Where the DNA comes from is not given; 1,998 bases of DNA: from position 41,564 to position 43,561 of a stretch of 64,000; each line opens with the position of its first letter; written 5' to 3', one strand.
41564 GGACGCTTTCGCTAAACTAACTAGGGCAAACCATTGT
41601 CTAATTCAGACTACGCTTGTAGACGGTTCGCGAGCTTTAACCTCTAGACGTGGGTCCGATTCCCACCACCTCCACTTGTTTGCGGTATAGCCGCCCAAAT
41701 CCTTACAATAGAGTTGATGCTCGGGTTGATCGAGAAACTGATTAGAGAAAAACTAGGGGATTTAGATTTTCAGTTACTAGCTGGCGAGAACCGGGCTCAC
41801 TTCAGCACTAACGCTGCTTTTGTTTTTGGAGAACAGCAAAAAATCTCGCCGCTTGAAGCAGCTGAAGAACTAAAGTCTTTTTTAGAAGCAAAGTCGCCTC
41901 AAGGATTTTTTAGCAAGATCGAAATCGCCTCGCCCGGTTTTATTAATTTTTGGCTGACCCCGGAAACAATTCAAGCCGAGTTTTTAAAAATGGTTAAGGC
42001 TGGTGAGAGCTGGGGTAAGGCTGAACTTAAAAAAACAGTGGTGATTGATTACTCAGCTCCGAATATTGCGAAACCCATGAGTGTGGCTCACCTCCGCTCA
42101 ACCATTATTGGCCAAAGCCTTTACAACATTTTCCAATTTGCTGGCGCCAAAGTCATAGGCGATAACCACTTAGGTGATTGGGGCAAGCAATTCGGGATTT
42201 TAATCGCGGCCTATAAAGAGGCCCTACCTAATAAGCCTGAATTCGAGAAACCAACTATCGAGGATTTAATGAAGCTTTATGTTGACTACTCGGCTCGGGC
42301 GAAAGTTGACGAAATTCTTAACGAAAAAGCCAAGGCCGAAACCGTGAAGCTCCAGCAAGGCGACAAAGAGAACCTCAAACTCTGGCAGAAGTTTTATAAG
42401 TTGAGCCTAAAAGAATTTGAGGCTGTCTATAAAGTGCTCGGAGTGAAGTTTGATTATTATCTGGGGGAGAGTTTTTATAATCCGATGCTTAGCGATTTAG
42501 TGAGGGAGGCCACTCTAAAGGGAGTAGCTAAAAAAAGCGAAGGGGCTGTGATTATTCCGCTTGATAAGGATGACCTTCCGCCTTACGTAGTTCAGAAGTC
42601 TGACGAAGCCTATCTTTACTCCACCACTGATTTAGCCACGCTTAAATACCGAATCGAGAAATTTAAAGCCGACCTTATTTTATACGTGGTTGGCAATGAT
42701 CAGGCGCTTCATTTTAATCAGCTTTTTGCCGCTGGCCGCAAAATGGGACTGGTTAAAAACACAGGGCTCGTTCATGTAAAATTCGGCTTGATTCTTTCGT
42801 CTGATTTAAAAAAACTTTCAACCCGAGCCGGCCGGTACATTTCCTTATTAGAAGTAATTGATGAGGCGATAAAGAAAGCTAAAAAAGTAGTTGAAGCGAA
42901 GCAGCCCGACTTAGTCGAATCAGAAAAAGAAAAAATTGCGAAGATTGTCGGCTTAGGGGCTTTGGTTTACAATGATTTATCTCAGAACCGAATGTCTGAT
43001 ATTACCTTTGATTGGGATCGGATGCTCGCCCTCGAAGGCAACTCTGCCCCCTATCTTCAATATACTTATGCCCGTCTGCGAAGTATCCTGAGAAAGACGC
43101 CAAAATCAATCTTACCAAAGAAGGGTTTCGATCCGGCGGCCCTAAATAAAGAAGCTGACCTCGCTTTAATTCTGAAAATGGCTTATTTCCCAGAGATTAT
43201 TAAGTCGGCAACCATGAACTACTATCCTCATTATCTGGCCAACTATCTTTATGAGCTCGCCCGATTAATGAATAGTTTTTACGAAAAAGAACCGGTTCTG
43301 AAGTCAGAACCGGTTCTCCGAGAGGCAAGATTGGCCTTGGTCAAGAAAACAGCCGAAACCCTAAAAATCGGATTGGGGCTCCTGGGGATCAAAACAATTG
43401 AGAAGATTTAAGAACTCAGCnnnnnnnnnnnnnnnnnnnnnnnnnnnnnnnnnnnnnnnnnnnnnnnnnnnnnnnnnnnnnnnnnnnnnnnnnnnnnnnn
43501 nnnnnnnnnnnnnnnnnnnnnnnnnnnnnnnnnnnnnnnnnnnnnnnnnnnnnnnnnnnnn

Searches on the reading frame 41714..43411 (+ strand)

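Call 73: search_protein_families(library=pfam, proteins=[window:41714-43411:+], max_evalue=0.00001)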
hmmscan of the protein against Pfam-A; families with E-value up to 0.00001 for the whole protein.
window:41714-43411:+ (565 aa): 3 families
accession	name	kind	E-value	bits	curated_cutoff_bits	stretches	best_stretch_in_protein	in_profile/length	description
PF00750.26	tRNA-synt_1d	-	7.6e-98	328.1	23.3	1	102-434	15-349/349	tRNA synthetases class I (R), catalytic domain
PF05746.21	DALR_1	-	1.4e-31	109.4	22.3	1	448-565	1-117/117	DALR anticodon binding domain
PF03485.21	Arg_tRNA_synt_N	-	5.6e-09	36.9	21.5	1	24-80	31-84/85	Arginyl tRNA synthetase N terminal domain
